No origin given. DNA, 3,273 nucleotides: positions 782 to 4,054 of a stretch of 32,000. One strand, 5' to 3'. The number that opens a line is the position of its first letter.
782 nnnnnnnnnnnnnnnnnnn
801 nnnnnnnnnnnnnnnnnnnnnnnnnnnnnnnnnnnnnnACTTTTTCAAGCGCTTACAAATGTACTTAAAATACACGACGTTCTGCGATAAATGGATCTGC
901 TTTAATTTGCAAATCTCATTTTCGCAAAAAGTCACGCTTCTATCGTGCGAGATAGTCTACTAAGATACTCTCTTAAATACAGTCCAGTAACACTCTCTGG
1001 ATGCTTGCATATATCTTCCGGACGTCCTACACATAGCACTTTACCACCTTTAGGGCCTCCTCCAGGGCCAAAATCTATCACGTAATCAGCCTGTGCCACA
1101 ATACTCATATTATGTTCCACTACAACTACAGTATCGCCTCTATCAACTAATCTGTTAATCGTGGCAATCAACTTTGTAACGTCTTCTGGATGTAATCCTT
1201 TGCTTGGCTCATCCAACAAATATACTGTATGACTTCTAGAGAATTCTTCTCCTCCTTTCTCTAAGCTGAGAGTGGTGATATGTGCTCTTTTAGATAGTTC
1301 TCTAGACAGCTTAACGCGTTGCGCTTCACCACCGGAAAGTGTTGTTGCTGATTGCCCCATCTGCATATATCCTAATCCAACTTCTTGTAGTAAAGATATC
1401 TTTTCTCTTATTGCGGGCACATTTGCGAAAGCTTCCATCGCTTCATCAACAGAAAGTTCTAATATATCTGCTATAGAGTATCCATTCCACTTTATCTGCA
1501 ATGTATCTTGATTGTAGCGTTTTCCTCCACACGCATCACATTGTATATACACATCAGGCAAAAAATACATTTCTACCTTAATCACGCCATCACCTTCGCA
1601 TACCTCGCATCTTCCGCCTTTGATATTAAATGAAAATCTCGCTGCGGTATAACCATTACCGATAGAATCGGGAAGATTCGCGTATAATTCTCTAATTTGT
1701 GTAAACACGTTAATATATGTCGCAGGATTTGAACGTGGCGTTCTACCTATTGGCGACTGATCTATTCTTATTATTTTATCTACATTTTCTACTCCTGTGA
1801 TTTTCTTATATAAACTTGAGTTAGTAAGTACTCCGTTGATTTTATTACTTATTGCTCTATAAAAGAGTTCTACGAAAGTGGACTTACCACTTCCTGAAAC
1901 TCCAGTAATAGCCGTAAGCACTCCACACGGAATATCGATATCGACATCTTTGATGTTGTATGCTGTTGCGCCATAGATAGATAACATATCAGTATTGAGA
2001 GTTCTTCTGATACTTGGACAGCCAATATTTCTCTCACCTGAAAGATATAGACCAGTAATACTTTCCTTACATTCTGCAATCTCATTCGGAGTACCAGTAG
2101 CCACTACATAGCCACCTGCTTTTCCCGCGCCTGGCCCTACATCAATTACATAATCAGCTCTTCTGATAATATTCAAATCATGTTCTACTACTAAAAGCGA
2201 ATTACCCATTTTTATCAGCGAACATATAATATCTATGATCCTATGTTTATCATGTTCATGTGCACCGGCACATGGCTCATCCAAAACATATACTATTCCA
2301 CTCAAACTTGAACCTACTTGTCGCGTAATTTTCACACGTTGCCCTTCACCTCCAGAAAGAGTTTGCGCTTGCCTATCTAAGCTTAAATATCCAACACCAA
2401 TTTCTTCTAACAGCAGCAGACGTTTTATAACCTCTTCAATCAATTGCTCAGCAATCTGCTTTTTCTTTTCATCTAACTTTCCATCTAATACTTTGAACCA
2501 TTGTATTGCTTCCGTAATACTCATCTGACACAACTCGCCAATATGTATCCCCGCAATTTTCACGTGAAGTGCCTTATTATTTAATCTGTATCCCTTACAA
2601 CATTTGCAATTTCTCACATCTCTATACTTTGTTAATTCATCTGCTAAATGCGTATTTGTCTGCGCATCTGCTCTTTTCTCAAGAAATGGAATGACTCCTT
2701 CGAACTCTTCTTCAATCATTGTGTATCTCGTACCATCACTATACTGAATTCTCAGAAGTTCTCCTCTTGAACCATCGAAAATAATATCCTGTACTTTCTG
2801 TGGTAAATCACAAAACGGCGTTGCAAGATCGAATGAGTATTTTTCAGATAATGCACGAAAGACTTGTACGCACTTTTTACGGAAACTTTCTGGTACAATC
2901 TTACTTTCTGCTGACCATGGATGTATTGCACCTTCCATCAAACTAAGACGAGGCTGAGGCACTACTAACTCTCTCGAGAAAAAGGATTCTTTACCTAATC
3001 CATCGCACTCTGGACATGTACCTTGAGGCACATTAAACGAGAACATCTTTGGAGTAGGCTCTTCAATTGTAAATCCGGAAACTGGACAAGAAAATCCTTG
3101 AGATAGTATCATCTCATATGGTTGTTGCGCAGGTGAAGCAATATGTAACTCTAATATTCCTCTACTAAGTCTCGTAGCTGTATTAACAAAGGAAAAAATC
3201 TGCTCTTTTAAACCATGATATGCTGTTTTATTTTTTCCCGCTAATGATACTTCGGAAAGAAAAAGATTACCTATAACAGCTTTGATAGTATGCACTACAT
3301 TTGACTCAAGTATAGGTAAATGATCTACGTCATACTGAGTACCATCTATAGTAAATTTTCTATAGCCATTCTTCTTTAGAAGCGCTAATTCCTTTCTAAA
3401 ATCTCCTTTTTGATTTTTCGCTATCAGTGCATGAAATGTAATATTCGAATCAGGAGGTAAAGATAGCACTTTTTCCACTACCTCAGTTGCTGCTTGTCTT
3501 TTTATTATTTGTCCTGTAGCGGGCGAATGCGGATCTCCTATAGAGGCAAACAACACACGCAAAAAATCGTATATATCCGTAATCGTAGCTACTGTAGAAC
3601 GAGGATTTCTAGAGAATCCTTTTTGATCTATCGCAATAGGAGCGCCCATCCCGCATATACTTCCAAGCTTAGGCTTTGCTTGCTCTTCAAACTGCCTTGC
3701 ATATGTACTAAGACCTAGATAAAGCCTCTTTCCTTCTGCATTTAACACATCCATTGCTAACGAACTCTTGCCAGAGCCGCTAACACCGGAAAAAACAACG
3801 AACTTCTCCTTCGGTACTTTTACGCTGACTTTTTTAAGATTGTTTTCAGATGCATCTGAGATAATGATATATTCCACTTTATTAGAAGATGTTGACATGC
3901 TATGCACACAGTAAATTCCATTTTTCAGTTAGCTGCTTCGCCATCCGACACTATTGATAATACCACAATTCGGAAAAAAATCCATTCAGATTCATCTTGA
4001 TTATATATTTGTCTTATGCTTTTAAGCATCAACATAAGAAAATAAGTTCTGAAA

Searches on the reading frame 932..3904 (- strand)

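Call 25: search_protein_families(library=pfam, proteins=[window:932-3904:-], max_evalue=0.001)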
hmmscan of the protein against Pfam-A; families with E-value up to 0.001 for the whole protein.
window:932-3904:- (990 aa): 8 families
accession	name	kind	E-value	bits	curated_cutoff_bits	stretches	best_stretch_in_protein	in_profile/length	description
PF17755.6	UvrA_DNA-bind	-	2.5e-23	82.9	23.2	1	312-423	3-107/110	UvrA DNA-binding domain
PF00005.33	ABC_tran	-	2.9e-19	70.4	25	1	652-692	2-42/137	ABC transporter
PF17760.6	UvrA_inter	-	2.4e-15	56.8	23.3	1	137-253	1-105/109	UvrA interaction domain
PF13555.12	AAA_29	-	1.6e-06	28.2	27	0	656-678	17-39/61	P-loop containing region of AAA domain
PF13191.12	AAA_16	-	5.3e-06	27.5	32.6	0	664-691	27-58/167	AAA ATPase domain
PF03193.22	RsgA_GTPase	-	5.8e-06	26.7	30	0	9-54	83-127/174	RsgA GTPase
PF13671.12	AAA_33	-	2.8e-05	24.9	27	0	36-73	2-38/143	AAA domain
PF20720.3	nSTAND3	-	0.00077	19.6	27.2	0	22-54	6-38/155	Novel STAND NTPase 3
